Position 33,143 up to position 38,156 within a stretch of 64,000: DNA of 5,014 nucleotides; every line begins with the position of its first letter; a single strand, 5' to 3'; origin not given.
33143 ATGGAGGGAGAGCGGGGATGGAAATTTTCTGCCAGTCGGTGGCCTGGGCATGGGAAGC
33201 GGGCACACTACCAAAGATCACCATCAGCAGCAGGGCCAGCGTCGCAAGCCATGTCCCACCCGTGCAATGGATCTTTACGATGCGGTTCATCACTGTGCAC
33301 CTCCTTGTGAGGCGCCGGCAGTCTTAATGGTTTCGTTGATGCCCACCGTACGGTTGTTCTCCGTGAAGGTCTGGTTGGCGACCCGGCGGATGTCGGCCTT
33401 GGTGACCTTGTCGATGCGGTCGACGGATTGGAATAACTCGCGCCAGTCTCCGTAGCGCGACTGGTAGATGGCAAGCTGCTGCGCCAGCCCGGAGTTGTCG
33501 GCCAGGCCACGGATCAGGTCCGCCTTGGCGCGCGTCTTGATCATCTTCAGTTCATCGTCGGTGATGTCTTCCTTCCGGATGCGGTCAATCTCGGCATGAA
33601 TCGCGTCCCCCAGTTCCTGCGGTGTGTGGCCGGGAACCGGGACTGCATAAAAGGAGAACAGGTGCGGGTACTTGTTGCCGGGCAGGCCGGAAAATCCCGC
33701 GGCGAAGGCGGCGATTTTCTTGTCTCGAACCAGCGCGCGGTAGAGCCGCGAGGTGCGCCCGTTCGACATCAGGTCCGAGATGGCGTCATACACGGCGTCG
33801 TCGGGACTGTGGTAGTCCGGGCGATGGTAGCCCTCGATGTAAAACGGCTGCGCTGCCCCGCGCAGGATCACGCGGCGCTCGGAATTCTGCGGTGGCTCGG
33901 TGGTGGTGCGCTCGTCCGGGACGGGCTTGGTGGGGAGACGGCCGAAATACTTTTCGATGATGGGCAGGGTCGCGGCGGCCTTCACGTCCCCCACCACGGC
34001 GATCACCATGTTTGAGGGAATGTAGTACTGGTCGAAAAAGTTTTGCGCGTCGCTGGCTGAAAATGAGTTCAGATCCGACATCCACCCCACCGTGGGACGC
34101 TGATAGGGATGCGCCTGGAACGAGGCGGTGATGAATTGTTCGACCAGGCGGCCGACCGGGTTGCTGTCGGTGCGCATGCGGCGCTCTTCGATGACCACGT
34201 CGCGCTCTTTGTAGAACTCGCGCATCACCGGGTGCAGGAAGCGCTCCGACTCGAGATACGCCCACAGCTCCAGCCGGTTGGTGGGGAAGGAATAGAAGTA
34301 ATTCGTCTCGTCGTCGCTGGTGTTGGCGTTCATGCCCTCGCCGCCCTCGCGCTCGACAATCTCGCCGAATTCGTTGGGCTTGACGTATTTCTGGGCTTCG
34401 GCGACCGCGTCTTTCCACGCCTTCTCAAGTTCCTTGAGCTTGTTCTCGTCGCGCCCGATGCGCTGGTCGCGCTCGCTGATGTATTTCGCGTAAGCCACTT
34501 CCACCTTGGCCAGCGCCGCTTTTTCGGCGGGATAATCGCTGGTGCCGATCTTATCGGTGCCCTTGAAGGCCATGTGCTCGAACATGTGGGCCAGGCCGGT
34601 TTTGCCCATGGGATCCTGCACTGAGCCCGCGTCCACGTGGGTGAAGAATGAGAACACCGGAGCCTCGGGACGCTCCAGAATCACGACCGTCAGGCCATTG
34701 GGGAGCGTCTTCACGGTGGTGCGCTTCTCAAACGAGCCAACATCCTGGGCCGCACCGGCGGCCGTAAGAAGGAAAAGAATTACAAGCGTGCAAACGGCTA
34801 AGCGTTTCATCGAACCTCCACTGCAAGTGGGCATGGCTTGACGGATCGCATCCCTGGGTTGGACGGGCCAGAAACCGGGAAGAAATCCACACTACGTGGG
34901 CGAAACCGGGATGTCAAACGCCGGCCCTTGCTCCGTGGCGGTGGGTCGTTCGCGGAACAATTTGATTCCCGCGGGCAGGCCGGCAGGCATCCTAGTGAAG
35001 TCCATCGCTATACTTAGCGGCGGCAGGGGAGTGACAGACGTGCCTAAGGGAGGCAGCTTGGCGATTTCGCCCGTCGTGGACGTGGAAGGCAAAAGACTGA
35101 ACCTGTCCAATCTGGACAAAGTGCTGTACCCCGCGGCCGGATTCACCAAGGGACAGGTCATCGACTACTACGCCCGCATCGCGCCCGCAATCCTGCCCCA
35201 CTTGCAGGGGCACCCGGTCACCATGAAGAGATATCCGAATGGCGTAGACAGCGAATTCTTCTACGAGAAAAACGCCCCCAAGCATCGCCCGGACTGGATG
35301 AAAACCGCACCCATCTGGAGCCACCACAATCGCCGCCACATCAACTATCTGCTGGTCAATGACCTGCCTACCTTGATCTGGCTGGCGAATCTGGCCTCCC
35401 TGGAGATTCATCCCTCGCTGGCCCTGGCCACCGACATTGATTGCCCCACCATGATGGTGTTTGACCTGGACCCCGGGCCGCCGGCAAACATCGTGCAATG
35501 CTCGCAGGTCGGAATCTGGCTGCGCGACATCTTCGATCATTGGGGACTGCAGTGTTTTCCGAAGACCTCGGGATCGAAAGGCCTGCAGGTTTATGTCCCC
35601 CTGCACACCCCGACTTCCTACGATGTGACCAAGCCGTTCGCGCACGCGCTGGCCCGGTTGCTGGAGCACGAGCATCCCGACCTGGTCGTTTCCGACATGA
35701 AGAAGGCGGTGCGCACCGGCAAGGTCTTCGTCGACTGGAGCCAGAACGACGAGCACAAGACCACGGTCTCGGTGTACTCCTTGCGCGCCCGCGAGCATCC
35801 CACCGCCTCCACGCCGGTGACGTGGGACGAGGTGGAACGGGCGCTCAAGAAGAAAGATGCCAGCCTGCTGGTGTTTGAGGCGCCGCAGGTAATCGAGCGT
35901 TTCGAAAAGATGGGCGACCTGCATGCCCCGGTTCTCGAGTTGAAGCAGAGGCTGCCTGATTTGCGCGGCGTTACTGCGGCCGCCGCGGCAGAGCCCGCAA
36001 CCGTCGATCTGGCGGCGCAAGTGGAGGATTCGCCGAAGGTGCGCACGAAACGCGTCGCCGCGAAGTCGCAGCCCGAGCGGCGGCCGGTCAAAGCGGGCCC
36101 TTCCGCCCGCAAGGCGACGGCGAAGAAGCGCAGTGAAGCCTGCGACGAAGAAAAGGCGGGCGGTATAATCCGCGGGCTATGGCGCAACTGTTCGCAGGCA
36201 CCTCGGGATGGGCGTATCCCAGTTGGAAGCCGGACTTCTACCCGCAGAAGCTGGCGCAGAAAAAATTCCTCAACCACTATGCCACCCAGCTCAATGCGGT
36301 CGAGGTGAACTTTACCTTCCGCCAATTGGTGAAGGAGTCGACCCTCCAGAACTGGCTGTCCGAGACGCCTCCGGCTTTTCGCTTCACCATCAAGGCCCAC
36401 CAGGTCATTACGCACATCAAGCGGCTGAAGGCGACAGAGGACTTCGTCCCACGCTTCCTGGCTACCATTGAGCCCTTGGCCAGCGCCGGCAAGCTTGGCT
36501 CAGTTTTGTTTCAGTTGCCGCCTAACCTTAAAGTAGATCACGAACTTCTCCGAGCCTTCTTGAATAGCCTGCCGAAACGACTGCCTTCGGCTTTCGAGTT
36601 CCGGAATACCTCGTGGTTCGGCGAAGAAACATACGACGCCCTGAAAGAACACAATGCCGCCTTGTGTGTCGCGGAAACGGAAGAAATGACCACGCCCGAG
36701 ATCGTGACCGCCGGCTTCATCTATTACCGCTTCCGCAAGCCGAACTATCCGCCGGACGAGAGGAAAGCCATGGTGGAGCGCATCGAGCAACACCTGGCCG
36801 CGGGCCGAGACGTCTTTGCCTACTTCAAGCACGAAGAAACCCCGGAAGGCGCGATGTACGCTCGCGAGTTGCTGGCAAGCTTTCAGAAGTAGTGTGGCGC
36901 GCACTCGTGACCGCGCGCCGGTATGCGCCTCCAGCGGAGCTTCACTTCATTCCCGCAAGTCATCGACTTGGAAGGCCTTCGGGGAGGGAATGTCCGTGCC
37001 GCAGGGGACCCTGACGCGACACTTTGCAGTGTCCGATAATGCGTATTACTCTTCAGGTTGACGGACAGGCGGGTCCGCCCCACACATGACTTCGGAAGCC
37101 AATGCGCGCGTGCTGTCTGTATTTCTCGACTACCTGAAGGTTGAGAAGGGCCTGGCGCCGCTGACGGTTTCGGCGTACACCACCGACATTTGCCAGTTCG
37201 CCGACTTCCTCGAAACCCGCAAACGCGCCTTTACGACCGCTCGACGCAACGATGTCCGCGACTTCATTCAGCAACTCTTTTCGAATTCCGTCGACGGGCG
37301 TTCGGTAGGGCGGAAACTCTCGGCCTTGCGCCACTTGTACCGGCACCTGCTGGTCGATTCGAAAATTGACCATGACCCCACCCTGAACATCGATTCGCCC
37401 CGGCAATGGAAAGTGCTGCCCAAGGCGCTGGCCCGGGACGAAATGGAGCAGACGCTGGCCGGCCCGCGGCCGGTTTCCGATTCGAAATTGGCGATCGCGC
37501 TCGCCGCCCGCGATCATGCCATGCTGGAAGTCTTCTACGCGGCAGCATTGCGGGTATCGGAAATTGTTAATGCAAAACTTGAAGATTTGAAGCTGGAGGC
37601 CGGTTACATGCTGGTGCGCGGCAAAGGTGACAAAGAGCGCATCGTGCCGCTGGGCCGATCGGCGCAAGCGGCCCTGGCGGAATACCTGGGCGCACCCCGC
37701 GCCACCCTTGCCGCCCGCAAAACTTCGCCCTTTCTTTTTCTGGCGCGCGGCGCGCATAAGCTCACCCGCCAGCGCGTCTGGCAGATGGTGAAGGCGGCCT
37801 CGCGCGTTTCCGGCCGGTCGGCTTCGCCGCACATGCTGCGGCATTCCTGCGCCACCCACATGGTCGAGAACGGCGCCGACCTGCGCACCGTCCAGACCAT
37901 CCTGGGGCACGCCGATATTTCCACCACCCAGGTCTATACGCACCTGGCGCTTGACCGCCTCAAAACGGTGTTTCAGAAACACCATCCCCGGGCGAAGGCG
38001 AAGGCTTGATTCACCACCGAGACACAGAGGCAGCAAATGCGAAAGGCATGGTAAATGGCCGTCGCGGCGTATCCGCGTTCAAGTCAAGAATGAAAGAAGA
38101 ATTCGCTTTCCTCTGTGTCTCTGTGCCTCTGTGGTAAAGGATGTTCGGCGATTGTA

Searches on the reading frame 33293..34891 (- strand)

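Call 23: search_protein_families(library=pfam, proteins=[window:33293-34891:-], max_evalue=0.0001)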
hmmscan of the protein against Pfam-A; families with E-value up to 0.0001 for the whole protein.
window:33293-34891:- (533 aa): 2 families
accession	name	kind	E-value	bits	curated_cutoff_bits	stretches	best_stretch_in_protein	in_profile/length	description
PF05193.26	Peptidase_M16_C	-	6.7e-31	108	23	1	276-453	1-179/181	Peptidase M16 inactive domain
PF00675.25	Peptidase_M16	-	1.3e-15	58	22.3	2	70-116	3-49/149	Insulinase (Peptidase family M16)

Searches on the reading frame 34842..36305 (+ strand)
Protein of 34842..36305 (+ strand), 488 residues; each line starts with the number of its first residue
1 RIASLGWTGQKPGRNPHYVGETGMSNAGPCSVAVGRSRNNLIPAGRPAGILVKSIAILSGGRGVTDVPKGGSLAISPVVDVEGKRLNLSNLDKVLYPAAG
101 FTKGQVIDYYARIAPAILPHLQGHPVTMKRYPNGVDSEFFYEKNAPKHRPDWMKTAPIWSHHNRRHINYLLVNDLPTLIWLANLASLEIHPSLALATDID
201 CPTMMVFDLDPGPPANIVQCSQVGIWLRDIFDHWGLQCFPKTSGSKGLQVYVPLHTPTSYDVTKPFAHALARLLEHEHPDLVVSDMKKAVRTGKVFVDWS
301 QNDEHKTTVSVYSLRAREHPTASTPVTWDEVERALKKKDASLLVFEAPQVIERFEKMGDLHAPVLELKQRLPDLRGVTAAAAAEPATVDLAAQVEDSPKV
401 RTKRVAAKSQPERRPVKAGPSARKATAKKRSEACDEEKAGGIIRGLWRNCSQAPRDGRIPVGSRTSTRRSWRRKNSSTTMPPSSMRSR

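Call 23: search_protein_families(library=pfam, proteins=[window:34842-36305:+], max_evalue=0.0001)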
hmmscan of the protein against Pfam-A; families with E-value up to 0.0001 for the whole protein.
window:34842-36305:+ (488 aa): 1 family
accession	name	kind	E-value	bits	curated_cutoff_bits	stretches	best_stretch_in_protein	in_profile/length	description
PF21686.3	LigD_Prim-Pol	-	6.9e-89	298.2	27.4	1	102-360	1-253/254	LigD, primase-polymerase domain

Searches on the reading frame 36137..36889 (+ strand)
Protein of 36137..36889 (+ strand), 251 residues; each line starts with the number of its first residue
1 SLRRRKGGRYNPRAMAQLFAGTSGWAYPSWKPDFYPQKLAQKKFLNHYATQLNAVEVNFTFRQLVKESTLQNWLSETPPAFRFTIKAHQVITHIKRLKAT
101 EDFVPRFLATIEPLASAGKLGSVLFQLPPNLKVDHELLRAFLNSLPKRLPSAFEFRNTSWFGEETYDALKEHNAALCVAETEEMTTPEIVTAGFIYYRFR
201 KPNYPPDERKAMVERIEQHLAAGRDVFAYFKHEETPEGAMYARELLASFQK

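Call 23: search_protein_families(library=pfam, proteins=[window:36137-36889:+], max_evalue=0.0001)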
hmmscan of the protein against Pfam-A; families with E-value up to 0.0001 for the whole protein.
window:36137-36889:+ (251 aa): 1 family
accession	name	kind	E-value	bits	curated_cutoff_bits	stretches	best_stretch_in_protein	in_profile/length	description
PF01904.24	DUF72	-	3.2e-58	197.8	25.3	1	35-246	1-215/217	Protein of unknown function DUF72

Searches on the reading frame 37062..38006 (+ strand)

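Call 23: search_protein_families(library=pfam, proteins=[window:37062-38006:+], max_evalue=0.0001)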
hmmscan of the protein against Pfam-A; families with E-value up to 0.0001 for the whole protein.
window:37062-38006:+ (315 aa): 3 families
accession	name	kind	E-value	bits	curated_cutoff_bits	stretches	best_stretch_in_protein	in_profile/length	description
PF00589.27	Phage_integrase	-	1.3e-42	146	27.1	1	146-296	19-169/172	Phage integrase family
PF02899.23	Phage_int_SAM_1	-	9.4e-17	61.5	22.3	1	21-96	4-79/83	Phage integrase, N-terminal SAM-like domain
PF13495.12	Phage_int_SAM_4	-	4.3e-10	40.3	27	1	21-98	5-80/85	Phage integrase, N-terminal SAM-like domain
